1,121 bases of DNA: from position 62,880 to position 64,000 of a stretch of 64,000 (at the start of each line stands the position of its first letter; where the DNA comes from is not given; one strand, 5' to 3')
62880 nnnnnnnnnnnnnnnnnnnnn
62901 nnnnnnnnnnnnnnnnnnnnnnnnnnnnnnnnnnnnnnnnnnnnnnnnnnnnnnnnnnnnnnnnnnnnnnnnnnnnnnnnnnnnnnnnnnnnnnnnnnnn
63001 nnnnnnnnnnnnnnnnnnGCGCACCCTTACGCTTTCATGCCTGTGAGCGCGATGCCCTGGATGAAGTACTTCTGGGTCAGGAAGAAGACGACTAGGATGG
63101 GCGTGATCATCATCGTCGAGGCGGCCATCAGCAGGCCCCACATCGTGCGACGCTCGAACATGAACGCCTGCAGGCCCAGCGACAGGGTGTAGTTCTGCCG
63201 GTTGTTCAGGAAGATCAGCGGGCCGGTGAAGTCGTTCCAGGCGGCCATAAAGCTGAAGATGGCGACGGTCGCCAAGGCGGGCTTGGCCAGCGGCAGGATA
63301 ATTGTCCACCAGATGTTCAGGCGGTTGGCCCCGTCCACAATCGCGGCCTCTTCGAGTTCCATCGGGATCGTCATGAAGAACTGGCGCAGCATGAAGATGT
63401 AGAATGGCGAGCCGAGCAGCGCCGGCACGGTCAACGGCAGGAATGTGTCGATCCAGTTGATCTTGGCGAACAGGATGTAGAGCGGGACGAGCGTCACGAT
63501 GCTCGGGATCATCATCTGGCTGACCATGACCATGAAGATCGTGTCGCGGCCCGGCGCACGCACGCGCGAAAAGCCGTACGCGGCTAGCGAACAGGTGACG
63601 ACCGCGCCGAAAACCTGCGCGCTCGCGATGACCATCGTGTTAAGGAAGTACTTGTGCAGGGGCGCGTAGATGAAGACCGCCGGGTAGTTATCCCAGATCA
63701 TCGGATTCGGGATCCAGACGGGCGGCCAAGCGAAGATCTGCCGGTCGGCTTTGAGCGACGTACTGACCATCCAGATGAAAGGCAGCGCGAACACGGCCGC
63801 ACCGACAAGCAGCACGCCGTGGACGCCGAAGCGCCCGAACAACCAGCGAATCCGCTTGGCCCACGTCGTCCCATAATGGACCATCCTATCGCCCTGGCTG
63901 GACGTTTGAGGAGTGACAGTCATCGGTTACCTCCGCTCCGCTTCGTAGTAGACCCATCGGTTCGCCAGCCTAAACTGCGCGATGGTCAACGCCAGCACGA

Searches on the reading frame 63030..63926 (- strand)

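Call 24: search_protein_families(library=pfam, proteins=[window:63030-63926:-], max_evalue=0.0001)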
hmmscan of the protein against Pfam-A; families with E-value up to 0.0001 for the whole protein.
window:63030-63926:- (299 aa): 1 family
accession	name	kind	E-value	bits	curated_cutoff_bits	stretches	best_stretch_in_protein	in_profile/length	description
PF00528.27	BPD_transp_1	-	3.3e-19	69.8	26.4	1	115-292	8-182/184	Binding-protein-dependent transport system inner membrane component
